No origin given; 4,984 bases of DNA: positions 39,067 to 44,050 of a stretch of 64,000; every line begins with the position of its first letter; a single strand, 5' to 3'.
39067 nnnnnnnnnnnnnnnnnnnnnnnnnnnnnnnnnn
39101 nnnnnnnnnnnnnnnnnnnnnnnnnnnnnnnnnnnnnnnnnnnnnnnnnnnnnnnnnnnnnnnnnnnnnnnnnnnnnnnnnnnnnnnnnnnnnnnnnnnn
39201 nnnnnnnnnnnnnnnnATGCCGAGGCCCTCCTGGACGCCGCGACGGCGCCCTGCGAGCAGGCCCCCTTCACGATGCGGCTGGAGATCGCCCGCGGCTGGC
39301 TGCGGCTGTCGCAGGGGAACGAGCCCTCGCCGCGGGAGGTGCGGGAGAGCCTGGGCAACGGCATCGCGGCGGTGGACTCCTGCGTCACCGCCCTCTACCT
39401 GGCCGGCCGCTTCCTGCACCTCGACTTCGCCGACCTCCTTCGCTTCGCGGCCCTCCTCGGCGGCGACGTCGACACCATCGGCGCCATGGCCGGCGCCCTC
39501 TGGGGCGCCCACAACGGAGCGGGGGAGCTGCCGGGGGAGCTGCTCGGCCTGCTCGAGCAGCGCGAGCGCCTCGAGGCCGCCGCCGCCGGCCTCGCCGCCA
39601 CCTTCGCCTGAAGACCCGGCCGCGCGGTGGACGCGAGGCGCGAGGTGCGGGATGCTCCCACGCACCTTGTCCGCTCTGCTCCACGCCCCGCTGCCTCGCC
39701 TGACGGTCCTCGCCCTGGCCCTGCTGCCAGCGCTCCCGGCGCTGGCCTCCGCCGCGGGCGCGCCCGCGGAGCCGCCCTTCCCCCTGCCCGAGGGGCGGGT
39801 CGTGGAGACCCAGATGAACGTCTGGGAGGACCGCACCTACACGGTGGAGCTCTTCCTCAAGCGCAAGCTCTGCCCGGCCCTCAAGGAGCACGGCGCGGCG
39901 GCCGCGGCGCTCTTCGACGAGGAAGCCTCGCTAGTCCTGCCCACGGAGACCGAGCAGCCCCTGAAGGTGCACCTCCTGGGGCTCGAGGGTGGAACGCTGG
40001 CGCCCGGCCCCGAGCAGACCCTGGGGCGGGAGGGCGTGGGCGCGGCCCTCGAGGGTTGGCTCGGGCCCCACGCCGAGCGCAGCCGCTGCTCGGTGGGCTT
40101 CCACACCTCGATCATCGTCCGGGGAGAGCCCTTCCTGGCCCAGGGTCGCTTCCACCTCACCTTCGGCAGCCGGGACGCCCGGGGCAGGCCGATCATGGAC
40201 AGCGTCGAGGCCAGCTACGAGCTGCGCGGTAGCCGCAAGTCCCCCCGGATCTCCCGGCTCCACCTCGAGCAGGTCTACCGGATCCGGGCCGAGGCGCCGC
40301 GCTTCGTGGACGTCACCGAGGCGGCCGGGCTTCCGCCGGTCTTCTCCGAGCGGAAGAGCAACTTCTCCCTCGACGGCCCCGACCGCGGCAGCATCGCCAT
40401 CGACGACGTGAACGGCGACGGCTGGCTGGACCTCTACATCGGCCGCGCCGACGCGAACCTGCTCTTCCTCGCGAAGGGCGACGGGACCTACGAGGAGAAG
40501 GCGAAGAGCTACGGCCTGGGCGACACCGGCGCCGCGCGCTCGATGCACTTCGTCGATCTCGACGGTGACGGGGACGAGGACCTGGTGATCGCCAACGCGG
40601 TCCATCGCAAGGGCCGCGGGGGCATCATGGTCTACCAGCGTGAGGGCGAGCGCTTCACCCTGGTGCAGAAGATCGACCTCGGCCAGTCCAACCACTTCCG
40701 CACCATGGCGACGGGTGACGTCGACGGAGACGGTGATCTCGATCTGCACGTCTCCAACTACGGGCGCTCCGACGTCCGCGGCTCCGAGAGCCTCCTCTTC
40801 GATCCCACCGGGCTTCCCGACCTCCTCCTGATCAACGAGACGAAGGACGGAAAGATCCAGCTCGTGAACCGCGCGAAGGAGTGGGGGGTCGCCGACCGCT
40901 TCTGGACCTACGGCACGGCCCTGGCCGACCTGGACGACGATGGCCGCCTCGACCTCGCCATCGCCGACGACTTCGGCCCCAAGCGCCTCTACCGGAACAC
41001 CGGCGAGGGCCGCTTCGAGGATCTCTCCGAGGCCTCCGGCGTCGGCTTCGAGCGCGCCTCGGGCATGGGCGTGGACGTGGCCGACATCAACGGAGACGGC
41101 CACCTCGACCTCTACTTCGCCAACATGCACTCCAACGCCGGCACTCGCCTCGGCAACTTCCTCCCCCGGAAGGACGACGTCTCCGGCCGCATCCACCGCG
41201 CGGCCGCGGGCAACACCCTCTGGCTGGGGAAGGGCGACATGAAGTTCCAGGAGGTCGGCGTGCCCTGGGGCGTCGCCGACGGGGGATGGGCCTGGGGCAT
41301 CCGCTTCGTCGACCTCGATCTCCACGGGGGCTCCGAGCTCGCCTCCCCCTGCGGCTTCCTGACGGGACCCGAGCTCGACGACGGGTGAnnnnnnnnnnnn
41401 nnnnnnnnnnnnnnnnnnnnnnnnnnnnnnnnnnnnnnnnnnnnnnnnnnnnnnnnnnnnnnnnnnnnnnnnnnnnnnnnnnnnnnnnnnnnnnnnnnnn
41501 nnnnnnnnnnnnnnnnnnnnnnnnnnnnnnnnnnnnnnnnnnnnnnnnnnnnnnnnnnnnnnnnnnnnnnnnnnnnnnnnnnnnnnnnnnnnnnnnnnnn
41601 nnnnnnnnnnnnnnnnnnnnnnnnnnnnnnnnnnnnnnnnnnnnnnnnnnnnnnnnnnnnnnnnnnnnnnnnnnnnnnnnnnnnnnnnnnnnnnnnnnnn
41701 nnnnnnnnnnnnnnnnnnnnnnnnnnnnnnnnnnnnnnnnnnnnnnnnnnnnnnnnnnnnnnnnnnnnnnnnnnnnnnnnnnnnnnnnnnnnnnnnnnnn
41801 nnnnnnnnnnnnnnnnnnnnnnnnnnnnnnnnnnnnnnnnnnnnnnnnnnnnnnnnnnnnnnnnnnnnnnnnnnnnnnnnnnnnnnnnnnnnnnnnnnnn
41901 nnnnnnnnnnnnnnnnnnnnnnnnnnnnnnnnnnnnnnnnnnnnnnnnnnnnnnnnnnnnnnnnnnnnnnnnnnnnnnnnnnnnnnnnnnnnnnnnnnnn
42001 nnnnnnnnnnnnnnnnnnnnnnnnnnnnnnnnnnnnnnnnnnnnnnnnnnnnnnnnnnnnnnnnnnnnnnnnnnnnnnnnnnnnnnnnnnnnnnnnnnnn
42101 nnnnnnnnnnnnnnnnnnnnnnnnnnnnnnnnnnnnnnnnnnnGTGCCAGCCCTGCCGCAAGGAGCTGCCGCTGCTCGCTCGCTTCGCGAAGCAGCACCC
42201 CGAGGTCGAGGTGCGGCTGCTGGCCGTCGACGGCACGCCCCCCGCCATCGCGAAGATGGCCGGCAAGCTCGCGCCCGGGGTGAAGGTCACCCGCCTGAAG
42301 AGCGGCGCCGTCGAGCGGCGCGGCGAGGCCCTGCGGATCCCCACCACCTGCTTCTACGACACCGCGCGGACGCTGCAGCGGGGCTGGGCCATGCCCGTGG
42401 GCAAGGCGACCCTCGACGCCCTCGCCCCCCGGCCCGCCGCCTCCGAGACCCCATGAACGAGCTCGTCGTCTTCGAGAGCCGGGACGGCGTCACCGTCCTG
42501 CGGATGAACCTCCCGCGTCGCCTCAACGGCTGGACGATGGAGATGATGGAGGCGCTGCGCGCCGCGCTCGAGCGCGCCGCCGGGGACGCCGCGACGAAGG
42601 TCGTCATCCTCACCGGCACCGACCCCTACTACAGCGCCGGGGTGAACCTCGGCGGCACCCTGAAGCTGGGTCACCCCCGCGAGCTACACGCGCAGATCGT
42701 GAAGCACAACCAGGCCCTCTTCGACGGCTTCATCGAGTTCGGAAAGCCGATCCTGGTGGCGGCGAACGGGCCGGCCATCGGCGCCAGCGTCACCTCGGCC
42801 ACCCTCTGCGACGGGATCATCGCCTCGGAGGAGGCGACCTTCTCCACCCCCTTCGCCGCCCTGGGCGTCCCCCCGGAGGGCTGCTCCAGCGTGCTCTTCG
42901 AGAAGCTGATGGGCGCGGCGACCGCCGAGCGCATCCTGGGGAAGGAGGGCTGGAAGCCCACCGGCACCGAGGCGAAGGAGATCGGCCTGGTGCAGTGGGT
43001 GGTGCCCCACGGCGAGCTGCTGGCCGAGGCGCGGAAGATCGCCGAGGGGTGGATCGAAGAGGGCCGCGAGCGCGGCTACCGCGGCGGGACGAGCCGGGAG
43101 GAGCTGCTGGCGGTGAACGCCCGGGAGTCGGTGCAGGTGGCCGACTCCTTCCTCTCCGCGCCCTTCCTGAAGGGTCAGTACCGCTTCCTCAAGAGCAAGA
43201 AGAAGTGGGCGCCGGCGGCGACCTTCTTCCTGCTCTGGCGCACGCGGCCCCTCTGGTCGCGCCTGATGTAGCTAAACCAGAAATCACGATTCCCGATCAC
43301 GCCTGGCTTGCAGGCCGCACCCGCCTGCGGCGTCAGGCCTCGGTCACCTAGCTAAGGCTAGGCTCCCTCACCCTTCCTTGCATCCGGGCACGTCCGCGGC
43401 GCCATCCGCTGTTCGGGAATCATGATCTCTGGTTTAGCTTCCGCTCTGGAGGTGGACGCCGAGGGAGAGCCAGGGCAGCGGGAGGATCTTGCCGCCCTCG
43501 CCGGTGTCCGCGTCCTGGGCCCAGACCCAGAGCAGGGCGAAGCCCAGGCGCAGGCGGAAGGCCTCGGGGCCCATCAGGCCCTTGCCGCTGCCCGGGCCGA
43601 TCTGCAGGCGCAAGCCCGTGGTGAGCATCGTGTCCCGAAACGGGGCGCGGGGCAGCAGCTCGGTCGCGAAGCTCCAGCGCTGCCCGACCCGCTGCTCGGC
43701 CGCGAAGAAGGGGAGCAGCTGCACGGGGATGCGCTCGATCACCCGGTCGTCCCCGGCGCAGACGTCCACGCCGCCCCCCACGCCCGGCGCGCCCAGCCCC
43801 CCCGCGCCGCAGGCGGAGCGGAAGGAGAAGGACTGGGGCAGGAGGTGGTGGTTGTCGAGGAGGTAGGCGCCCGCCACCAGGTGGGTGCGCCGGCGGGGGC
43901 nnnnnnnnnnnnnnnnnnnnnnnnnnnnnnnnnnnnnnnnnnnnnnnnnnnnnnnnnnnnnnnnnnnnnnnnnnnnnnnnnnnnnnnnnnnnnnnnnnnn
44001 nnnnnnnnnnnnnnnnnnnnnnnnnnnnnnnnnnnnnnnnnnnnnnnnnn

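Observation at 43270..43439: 170-bp MITE-like element with 28-bp terminal inverted repeats that supplies the stop codons of two convergent genes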

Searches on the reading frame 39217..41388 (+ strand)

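Call 79: search_protein_families(library=pfam, proteins=[window:39217-41388:+], max_evalue=0.00001)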
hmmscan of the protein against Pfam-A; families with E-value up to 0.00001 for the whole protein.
window:39217-41388:+ (723 aa): 2 families
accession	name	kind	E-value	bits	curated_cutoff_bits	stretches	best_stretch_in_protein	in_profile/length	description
PF13517.12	FG-GAP_3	-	6.2e-38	129.7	26.9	3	571-633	1-60/61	FG-GAP-like repeat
PF01839.29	FG-GAP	-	8.5e-19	67.5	22.1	0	616-639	2-25/37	FG-GAP repeat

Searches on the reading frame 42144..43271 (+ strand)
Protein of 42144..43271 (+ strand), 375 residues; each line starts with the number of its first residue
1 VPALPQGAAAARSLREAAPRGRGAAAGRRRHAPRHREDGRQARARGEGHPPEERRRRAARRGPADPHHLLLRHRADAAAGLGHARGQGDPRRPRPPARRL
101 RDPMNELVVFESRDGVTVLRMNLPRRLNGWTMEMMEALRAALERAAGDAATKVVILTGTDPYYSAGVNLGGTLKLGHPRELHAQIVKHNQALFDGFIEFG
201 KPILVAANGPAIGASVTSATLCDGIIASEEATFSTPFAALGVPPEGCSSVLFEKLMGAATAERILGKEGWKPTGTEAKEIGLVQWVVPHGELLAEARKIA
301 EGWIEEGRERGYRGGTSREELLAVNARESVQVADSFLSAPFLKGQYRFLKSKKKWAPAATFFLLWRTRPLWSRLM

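Call 10: search_protein_families(library=pfam, proteins=[window:42144-43271:+])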
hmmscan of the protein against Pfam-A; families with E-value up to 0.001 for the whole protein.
window:42144-43271:+ (375 aa): 2 families
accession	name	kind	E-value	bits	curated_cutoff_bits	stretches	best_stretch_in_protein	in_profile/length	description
PF00378.25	ECH_1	-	1.2e-31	110.4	27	1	113-308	3-195/251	Enoyl-CoA hydratase/isomerase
PF16113.10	ECH_2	-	2.9e-14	53.8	27.2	1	117-300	2-185/335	Enoyl-CoA hydratase/isomerase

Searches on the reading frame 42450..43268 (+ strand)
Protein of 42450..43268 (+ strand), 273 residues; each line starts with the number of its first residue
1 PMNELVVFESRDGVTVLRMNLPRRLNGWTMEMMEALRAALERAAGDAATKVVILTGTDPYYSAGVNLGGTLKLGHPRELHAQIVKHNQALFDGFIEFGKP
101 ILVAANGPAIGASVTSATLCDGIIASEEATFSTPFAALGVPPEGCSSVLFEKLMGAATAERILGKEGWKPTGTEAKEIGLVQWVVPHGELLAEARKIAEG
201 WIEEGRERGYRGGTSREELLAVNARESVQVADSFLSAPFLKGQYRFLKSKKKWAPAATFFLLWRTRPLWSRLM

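Call 69: search_protein_representatives(protein=window:42450-43268:+)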
Query: 273 residues. Proteins with E-value up to 0.001 (for the whole library): 27127; up to 1e-10: 5362; up to 1e-30: 83. The best 150 are listed.
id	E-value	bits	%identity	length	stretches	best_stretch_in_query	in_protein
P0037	1.2e-79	283.8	55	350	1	8-272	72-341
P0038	3.7e-78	278.8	56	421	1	6-273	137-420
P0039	1.3e-77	277.0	49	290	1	4-272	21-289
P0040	1.4e-75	270.4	53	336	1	12-272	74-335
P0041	7.9e-75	267.9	52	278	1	10-272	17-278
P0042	1.3e-68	247.5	49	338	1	5-272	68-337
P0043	2.8e-68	246.4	61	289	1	5-199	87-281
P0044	3.7e-67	242.8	49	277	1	10-270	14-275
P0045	9.5e-66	238.2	45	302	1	4-271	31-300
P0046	9.3e-63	228.3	51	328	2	14-202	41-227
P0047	1.6e-62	227.5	45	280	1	3-272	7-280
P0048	7.3e-62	225.4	48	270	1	8-272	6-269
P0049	2.4e-61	223.7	66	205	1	5-174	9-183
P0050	3.3e-61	223.2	41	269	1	4-272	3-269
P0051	7.4e-61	222.1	53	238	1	4-218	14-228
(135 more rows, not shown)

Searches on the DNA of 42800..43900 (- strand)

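Call 6: search_rna_families(source=window, start=42800, end=43900, threshold=evalue, max_evalue=10)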
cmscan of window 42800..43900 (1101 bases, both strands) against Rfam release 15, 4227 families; matches with E-value up to 10: 4.
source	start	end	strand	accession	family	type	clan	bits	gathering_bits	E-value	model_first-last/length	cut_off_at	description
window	43440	43536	-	RF03782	mir-3661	Gene; miRNA;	-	18.1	77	1.5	1-84/84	no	mir-3661 microRNA precursor family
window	43193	43235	-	RF00891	mir-671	Gene; miRNA;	-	17.3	65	8.4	1-84/84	no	mir-671 microRNA precursor family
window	43426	43498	-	RF02940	COG3860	Cis-reg;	-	16.4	42.5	0.6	1-54/54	no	COG3860 RNA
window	42971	43017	+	RF01129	sR44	Gene; snRNA; snoRNA; CD-box;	-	11.3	45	7.9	1-55/55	no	Small nucleolar RNA sR44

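Call 41: build_rna_model(alignment_id=A3, structure=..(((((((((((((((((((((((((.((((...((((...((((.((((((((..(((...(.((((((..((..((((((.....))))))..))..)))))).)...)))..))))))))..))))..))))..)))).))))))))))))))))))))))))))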
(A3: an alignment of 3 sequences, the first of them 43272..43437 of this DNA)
Model R1 built from alignment A3 (3 sequences, 168 columns); structure: as given.
model positions 166; base pairs 63; branch points 0; effective number of sequences 0.74; information 0.59 bits per position. Calibrated on 0.2 Mb of random sequence (short: E-values are rough).
structure used (alignment columns):
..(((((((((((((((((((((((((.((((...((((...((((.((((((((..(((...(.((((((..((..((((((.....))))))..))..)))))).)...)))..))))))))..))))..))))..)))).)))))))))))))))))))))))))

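Call 42: search_dna_similar(query=window:43274-43435:+, collection=plasmids, mode=distant, max_evalue=1)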
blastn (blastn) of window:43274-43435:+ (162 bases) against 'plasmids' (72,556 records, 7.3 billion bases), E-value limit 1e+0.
Records with a match: 3; places in all: 3; records where one place covers at least 80% of the query: 0.
Best place of each record, by identity: 90-95% 2; 80-90% 1.
By first word of the organism name: Leisingera 2; Paraburkholderia 1.
By predicted mobility (MOB-suite, as given by PLSDB): non-mobilizable 3.
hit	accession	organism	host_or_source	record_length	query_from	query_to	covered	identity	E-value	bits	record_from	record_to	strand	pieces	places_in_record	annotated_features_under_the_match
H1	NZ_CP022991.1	Paraburkholderia aromaticivorans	-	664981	36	70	22%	86.5%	1e-1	43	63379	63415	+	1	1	cation-translocating P-type ATPase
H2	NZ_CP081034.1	Leisingera aquaemixtae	-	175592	108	138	19%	90.6%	4e-1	42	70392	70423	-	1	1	aromatic ring-hydroxylating dioxygenase subunit alpha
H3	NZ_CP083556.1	Leisingera sp. S132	-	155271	108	138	19%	90.6%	4e-1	42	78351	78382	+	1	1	aromatic ring-hydroxylating dioxygenase subunit alpha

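Call 43: search_with_rna_model(model_id=R1, source=window, max_evalue=10)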
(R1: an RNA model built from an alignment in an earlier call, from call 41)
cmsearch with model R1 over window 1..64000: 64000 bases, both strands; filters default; matches with E-value up to 10: 6.
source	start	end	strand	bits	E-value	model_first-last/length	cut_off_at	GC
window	43272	43437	-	168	3.6e-37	1-166/166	no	0.62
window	43272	43437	+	63.1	6.3e-13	1-166/166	no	0.62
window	39203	39259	+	11.5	0.55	41-129/166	no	0.77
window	55548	55618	-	9.8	1.4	1-166/166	no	0.7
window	44935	44985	+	8.9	2.2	1-166/166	no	0.71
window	55727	55755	-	6.6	7.3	1-166/166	no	0.86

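Call 44: search_with_rna_model(model_id=R1, sources=[L003, L004, L005, L017, L018, L019, L020, L021, L022, L023, L024, L025, L026, L027, L030, L031, L032, L033, L034, L035, L036, L037, L038, L039, L040, L041, L042, L043, L044, L048, L049, L050, L052, L053, L054, L055, L056, L057, L058, L059, L060, L061, L063, L064, L065, L066, L067, L068, L069, L070, L071, L072, L073, L075, L076, L077, L078, L080, L081, L082, L083, L084, L085, L086, L088, L089, L090, L091, L092, L093, L094, L096, L097, L098, L099, L100, L101, L102, L103, L104, L105, L106, L107, L108, L109, L110, L111, L112, L113, L114, L115, L116, L117, L118, L119, L120, L121, L122, L123, L124], max_evalue=1)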
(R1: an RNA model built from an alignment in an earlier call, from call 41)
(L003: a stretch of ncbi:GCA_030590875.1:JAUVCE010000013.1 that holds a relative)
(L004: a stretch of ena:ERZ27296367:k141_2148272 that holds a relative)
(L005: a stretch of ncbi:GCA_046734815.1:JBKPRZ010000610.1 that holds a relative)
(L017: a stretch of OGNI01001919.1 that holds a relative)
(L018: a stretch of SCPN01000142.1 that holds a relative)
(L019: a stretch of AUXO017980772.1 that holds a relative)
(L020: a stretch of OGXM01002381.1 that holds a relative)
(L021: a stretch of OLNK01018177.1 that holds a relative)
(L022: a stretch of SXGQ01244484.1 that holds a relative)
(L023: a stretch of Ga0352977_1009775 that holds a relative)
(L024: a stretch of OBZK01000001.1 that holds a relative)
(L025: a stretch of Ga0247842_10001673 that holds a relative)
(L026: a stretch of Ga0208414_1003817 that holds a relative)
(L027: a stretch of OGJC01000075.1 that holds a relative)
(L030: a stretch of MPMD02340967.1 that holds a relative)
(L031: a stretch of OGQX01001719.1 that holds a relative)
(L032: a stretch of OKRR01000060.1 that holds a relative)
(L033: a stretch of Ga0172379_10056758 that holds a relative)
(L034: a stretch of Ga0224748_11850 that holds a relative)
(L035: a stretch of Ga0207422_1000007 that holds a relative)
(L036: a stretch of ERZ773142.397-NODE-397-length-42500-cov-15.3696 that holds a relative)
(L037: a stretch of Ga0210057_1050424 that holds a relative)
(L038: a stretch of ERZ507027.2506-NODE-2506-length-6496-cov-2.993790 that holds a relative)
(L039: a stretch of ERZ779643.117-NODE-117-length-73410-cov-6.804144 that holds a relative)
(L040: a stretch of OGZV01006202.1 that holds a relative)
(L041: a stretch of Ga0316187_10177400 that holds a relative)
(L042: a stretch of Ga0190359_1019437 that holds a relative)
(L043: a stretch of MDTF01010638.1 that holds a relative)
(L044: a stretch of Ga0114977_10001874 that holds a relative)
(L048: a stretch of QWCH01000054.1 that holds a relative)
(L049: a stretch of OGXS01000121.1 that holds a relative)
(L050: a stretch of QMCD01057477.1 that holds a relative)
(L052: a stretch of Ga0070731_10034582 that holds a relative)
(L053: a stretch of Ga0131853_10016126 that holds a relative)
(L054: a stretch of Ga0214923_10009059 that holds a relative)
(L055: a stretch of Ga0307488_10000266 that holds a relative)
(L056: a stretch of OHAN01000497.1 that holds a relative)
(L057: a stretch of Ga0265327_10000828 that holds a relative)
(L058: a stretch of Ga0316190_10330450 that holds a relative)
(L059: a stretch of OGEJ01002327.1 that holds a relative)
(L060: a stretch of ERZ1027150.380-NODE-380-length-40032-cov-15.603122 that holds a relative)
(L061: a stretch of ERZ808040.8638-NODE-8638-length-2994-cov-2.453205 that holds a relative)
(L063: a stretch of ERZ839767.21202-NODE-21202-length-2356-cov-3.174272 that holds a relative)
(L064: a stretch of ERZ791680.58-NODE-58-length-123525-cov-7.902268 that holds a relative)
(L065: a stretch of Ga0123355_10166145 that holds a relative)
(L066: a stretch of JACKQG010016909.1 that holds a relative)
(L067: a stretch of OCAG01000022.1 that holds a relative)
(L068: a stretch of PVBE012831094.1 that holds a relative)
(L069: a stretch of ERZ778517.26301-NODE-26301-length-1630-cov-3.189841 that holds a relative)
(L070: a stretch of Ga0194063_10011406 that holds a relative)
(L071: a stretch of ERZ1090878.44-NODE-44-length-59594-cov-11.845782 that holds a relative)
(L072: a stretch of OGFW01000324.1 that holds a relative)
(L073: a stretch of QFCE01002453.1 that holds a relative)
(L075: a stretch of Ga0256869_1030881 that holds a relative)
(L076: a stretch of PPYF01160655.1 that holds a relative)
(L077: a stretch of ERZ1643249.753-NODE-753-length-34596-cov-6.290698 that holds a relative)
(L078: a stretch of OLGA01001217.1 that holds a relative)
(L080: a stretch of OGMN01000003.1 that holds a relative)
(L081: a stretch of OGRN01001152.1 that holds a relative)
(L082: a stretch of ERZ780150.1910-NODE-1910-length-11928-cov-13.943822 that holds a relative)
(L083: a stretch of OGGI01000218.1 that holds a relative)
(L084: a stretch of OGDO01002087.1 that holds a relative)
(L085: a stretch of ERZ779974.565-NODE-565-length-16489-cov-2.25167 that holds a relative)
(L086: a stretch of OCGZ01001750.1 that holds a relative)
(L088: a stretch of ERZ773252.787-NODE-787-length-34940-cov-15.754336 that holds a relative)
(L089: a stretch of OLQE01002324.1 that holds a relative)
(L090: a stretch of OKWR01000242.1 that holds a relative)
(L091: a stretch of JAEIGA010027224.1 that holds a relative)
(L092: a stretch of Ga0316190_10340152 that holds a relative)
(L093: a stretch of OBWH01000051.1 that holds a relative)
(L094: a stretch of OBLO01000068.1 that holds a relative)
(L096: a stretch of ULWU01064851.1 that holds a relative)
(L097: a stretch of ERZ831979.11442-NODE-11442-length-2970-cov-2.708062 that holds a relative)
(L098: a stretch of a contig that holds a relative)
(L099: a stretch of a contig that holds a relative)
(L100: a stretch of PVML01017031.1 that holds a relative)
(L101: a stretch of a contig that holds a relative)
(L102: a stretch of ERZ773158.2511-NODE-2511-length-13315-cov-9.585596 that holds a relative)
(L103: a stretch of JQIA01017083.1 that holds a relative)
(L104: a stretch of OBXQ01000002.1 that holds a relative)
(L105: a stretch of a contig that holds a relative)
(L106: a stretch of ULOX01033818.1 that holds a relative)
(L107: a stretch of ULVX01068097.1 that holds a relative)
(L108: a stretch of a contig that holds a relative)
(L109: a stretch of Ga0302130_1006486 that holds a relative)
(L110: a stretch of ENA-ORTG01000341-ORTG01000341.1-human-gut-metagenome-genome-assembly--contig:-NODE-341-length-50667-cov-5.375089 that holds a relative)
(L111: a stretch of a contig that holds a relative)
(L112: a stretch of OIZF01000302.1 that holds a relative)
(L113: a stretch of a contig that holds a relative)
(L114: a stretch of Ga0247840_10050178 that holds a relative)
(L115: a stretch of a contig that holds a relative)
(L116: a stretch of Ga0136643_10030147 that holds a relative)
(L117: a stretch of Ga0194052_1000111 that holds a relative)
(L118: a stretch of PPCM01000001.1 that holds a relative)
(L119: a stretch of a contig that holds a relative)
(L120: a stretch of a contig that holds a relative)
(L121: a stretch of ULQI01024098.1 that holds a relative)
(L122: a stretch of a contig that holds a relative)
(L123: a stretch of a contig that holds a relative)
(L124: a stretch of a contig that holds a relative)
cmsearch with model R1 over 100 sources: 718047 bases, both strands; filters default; matches with E-value up to 1: 4.
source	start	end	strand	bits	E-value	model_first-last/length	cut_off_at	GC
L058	276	441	-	183.3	1.2e-39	1-166/166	no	0.58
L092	842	1007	-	182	2.3e-39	1-166/166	no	0.58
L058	276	441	+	76.2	6.9e-15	1-166/166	no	0.58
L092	842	1007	+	72.6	4.6e-14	1-166/166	no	0.58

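Call 64: search_with_rna_model(model_id=R1, sources=[L137, L138, L139, L140, L141, L142, L143, L144, L125, L126, L127, L128, L129, L130, L131, L132, L133, L134, L135, L136, L006, L007, L008, L009, L010, L011, L012, L013, L014, L015, L016], max_evalue=1)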
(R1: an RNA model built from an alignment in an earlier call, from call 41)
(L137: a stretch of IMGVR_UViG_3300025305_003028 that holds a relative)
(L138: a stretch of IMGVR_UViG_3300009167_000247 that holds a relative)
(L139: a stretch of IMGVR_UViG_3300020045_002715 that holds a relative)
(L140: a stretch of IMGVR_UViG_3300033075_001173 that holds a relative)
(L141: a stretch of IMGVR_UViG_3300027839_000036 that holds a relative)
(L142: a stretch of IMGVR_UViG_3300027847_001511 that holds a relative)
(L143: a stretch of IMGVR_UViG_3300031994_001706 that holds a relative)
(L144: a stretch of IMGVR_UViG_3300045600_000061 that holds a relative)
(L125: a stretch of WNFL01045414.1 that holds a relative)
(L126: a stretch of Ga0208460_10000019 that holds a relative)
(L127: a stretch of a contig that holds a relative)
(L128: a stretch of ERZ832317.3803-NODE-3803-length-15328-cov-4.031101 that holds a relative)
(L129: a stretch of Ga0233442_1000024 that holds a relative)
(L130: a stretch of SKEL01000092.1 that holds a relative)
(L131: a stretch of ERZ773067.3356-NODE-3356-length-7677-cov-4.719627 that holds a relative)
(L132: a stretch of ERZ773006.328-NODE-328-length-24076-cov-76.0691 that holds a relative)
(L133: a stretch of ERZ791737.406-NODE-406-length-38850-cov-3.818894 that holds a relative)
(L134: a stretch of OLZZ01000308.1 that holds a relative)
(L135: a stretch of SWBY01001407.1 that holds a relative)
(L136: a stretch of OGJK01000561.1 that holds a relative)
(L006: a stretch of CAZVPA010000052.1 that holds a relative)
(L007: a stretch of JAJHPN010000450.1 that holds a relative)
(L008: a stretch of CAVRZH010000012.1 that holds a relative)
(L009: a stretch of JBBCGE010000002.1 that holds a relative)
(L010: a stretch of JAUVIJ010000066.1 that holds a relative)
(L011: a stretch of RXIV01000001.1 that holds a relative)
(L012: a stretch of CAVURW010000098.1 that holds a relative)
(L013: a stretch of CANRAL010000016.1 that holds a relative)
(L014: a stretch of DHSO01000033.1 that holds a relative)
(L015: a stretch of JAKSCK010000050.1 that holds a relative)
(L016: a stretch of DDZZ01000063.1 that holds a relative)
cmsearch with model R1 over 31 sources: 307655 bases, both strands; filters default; matches with E-value up to 1: 0.
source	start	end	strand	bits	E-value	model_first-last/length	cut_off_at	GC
